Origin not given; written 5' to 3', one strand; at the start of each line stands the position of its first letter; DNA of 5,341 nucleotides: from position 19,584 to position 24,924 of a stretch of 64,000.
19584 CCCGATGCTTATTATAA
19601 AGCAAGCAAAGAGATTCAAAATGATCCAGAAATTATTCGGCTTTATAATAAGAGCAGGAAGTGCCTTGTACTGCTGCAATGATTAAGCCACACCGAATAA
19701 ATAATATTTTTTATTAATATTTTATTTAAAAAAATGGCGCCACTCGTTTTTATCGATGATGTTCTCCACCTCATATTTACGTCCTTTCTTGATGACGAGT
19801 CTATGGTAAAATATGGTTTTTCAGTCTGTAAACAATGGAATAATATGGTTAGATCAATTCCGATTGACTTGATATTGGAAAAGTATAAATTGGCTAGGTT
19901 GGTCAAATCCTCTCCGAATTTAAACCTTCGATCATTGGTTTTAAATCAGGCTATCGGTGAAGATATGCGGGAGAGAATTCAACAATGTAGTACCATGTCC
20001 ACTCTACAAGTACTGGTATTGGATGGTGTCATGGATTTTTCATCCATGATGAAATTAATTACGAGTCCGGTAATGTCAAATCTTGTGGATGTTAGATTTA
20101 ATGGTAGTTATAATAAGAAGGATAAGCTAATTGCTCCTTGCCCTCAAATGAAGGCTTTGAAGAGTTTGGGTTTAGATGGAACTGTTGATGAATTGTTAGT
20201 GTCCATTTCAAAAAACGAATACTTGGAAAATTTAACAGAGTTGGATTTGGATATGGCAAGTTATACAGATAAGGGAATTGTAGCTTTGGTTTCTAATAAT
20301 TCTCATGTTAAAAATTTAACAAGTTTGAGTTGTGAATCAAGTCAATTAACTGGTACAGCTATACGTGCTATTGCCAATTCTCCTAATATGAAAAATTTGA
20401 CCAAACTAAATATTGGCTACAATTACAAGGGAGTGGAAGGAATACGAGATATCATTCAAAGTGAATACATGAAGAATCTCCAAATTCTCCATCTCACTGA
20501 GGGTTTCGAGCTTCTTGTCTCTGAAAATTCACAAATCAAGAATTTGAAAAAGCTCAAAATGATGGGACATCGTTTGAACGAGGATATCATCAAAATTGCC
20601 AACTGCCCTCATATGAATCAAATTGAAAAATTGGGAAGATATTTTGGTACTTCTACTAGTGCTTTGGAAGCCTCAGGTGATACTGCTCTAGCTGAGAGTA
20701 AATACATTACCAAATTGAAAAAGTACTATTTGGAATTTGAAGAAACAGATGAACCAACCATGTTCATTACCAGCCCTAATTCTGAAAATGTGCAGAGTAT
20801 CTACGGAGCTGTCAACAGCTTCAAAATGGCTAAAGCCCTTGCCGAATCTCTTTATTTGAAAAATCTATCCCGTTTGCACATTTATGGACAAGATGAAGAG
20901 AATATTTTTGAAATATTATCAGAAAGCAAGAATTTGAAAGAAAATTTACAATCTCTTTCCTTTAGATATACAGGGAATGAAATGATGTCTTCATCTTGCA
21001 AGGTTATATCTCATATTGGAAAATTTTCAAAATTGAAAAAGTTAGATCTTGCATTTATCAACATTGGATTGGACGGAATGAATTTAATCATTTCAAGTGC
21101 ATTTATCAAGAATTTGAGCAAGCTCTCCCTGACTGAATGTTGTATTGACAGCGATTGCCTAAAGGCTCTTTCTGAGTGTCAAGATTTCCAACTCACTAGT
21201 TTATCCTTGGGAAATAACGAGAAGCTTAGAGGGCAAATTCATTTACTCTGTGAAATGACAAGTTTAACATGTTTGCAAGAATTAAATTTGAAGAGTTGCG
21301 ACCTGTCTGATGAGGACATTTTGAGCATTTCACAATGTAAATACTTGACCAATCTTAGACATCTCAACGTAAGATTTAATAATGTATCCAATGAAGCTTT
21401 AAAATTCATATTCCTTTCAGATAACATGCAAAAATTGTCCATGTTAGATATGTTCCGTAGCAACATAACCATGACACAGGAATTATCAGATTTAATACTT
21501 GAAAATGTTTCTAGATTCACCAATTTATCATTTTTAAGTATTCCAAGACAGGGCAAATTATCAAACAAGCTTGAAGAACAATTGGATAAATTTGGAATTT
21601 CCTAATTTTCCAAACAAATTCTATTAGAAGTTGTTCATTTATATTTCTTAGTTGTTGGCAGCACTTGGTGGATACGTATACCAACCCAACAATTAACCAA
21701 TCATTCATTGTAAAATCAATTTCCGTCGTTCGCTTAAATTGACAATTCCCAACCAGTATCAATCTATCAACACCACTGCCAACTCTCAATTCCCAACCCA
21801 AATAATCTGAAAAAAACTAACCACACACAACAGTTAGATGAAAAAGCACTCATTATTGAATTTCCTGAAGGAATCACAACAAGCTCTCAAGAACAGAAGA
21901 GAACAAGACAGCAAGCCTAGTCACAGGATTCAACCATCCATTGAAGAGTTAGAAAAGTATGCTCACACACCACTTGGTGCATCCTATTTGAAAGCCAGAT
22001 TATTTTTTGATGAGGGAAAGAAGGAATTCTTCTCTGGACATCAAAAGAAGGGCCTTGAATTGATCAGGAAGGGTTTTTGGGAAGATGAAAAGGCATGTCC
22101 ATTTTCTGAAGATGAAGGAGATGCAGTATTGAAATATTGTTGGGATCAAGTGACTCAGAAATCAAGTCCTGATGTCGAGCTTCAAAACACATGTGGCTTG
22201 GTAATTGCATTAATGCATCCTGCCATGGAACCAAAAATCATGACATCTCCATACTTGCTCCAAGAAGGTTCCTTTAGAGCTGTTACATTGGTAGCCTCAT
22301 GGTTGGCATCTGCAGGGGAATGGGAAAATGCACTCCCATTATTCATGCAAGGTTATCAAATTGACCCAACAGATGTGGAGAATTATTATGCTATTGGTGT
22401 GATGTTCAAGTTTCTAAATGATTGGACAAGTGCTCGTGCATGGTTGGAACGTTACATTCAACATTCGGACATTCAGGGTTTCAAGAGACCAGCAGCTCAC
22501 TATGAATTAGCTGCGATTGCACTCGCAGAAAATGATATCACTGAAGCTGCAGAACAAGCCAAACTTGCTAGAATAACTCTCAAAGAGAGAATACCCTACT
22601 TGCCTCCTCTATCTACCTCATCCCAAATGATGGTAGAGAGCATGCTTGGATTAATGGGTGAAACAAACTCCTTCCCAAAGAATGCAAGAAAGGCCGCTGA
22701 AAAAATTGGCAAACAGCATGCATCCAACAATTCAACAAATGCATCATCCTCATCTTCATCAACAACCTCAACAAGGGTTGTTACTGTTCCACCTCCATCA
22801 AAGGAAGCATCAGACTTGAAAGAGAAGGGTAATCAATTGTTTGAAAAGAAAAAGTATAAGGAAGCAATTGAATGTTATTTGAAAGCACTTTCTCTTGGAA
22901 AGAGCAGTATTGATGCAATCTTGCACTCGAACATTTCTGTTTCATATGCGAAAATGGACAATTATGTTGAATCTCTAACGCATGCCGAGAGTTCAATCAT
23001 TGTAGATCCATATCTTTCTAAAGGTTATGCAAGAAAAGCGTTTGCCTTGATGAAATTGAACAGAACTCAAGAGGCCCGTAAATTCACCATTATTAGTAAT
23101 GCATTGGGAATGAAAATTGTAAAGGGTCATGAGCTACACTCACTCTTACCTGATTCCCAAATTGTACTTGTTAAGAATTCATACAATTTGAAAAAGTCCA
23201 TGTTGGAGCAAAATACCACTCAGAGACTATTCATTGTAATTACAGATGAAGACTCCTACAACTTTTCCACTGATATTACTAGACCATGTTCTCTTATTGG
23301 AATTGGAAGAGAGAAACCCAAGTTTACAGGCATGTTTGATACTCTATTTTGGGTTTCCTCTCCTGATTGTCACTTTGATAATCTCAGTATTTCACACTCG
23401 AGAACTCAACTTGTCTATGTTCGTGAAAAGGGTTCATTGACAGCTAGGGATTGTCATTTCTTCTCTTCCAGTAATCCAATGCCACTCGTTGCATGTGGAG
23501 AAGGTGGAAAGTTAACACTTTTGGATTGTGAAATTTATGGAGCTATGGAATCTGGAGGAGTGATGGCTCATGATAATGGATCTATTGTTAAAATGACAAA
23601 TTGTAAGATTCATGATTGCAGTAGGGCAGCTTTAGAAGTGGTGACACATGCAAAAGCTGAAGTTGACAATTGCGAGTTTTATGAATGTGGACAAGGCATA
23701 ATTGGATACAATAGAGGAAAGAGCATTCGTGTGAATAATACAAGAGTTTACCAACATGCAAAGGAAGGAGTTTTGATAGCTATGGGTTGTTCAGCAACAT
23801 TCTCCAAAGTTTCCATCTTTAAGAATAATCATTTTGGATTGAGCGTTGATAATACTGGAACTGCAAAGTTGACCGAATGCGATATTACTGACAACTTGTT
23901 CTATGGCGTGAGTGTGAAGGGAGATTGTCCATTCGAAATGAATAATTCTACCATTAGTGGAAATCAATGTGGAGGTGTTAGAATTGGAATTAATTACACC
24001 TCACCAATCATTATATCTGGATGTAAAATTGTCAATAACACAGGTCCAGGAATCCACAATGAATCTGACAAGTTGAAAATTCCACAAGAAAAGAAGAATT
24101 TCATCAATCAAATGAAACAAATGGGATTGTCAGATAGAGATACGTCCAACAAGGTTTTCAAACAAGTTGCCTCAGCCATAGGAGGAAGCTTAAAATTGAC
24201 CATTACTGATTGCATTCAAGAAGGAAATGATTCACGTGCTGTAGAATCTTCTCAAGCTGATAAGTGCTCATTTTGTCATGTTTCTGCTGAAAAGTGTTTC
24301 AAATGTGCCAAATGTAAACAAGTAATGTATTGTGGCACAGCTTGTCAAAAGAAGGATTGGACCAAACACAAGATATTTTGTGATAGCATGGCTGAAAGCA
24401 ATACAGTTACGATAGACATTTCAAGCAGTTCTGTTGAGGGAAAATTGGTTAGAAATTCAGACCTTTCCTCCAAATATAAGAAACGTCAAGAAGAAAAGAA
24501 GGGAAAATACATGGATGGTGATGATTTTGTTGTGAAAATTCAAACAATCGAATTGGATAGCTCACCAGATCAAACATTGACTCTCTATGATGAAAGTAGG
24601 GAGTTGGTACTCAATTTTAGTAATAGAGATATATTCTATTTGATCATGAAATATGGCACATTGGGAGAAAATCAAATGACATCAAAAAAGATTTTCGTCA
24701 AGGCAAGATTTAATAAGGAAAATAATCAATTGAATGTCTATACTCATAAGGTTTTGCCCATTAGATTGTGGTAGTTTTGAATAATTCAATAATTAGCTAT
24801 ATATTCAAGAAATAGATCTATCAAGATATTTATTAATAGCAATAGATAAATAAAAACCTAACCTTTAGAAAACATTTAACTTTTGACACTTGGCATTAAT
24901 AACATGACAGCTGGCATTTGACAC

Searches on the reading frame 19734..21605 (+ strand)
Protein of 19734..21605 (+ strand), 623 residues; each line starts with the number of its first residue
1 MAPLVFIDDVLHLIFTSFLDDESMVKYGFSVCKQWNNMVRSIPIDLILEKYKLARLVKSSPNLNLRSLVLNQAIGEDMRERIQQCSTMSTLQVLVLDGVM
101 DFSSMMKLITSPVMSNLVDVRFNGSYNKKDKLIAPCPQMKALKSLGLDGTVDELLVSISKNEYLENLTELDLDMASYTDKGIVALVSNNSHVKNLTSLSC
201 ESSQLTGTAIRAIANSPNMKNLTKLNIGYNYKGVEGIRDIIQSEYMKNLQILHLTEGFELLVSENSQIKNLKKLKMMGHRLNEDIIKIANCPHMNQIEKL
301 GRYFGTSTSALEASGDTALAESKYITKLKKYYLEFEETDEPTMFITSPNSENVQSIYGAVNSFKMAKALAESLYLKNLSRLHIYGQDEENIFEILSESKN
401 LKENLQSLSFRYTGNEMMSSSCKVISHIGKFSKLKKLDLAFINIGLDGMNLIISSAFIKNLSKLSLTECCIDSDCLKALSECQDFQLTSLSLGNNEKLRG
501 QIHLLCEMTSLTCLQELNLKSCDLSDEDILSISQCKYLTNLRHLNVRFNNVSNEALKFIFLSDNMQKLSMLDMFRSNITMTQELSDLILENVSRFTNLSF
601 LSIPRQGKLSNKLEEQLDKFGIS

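Call 21: search_protein_families(library=pfam, proteins=[window:19734-21605:+], max_evalue=0.001)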
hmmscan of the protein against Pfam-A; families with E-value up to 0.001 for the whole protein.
window:19734-21605:+ (623 aa): 2 families
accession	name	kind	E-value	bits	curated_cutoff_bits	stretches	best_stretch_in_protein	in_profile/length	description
PF13516.12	LRR_6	-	3.7e-05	23.9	23.4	0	538-559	2-23/24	Leucine Rich repeat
PF12799.13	LRR_4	-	0.00052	20.6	27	0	514-551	3-36/44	Leucine Rich repeats (2 copies)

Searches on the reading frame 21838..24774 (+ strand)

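Call 21: search_protein_families(library=pfam, proteins=[window:21838-24774:+], max_evalue=0.001)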
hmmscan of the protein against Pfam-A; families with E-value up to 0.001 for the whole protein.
window:21838-24774:+ (978 aa): 11 families
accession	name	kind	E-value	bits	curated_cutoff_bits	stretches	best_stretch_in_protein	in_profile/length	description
PF13229.12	Beta_helix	-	7e-25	87.9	25.9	2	510-655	10-153/158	Right handed beta helix region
PF07719.23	TPR_2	-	4.3e-14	51.8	27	1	327-353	4-30/34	Tetratricopeptide repeat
PF01753.24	zf-MYND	-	1.6e-09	38.1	22.7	1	810-848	1-39/39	MYND finger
PF13414.12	TPR_11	-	1.6e-09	37.7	26.8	1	331-360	1-30/42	TPR repeat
PF00515.34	TPR_1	-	5.1e-08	32.9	27.8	1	327-353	4-30/34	Tetratricopeptide repeat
PF05048.19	NosD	-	1.2e-07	31.8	23.6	1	575-692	41-154/212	Periplasmic copper-binding protein (NosD)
PF13424.12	TPR_12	-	3.9e-06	27.4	30.1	0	330-386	9-71/77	Tetratricopeptide repeat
PF13428.12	TPR_14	-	4.9e-05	24.1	23.5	0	148-185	3-40/44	Tetratricopeptide repeat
PF25575.1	TPR_BSK1_C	-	7.3e-05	23.1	42.2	1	321-391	39-108/118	Serine/threonine-protein kinase BSK1-like, TPR repeats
PF14559.12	TPR_19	-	9.9e-05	23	25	0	156-207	1-52/68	Tetratricopeptide repeat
PF13431.12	TPR_17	-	0.00047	20.7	24.4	0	168-200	1-33/34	Tetratricopeptide repeat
